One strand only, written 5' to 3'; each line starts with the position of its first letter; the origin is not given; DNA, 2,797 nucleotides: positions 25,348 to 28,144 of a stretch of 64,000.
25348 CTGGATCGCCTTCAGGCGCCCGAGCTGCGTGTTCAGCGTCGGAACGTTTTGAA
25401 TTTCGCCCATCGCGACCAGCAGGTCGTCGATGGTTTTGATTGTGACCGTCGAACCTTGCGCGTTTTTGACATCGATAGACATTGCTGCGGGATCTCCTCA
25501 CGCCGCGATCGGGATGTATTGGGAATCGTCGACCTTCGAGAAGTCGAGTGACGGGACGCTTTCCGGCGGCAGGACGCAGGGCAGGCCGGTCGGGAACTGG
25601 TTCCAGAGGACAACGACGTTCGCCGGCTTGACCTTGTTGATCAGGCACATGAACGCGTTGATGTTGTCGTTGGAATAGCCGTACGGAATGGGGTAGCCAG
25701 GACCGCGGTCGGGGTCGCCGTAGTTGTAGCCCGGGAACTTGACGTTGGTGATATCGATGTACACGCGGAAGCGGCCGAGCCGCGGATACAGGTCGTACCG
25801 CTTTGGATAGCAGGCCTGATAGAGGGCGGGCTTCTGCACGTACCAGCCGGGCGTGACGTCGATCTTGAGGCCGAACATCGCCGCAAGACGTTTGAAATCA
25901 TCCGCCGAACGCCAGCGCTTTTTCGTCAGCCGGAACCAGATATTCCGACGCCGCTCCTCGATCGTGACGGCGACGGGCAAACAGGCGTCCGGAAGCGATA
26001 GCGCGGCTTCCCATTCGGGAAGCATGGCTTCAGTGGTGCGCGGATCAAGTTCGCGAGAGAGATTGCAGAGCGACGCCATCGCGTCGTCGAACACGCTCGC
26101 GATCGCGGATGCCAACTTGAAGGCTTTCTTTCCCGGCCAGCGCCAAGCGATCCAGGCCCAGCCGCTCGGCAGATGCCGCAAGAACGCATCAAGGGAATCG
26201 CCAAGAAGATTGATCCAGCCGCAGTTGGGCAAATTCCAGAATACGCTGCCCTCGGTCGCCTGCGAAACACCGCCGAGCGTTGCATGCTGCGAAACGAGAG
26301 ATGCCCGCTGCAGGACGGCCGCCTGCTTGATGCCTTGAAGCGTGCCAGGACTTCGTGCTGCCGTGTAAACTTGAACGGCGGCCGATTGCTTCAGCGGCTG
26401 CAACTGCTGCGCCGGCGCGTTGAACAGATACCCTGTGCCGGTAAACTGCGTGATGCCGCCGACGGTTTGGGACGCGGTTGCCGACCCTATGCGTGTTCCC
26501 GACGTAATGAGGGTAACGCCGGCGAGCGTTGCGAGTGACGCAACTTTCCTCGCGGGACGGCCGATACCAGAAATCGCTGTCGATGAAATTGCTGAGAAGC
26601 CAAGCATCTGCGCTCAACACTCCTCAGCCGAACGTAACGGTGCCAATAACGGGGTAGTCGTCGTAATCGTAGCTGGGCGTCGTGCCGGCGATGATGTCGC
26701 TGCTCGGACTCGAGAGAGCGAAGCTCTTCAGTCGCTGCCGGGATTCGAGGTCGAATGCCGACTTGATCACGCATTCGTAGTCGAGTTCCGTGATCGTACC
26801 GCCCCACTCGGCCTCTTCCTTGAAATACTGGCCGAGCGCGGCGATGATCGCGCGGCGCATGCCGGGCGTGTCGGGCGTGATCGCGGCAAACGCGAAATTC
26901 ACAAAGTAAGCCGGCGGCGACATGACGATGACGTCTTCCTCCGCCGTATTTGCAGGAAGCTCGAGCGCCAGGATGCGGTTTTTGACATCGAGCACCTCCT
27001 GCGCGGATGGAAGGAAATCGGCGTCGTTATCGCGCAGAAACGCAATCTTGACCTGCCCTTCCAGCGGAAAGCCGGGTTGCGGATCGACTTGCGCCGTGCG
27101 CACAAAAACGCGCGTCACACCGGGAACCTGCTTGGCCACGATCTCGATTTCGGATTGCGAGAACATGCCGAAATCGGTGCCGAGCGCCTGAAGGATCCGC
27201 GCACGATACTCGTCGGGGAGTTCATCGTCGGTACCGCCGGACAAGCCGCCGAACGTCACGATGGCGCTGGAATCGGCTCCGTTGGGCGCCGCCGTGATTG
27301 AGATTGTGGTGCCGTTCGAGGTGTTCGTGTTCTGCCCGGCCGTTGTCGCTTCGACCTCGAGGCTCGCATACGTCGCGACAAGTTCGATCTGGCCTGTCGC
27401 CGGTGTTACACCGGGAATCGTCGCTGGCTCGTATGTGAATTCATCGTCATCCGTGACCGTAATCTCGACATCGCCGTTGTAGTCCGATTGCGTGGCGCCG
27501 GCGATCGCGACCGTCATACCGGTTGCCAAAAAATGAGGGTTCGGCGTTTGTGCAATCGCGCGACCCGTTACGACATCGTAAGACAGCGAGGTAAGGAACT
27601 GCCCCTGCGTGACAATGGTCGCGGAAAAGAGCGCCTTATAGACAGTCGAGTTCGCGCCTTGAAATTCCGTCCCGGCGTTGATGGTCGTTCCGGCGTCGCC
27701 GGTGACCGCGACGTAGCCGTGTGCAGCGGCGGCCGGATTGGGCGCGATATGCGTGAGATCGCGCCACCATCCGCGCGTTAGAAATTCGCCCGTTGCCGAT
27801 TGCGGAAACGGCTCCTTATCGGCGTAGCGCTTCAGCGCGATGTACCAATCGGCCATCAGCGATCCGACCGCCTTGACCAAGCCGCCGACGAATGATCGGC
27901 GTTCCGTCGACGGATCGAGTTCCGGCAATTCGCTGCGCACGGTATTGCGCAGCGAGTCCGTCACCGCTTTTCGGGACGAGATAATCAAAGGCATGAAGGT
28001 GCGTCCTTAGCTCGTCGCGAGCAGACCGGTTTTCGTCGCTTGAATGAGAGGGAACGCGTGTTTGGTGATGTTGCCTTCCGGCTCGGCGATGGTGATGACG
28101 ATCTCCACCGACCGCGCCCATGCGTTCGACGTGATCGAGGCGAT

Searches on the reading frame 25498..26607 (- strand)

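Call 31: search_protein_families(library=pfam, proteins=[window:25498-26607:-], max_evalue=0.0001)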
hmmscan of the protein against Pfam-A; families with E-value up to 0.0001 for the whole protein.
window:25498-26607:- (369 aa): 1 family
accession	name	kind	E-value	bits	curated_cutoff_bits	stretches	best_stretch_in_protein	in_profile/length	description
PF10076.14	Phage_Mu_Gp48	-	2e-16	60.6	37.4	1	141-332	2-145/150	Bacteriophage Mu-like, Gp48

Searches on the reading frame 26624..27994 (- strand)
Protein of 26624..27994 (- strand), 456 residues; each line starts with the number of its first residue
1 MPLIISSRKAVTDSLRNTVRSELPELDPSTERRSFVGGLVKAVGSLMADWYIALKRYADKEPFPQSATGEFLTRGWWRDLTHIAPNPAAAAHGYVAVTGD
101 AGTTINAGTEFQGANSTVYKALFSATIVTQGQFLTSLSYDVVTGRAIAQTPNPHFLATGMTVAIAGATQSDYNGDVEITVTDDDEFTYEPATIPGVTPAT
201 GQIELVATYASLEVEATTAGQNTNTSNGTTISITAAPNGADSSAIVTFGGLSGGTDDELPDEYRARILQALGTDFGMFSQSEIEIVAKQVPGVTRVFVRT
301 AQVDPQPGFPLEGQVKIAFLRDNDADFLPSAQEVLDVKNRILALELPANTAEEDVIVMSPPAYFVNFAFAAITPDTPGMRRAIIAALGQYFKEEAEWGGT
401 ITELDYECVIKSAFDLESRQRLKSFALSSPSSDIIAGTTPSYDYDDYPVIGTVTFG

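Call 31: search_protein_families(library=pfam, proteins=[window:26624-27994:-], max_evalue=0.0001)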
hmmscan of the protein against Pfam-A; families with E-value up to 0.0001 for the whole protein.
window:26624-27994:- (456 aa): 1 family
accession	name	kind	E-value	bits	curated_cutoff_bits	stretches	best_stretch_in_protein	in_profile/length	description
PF04865.19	Baseplate_J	-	1.7e-26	93.5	21.1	1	200-401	56-247/255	Baseplate J-like protein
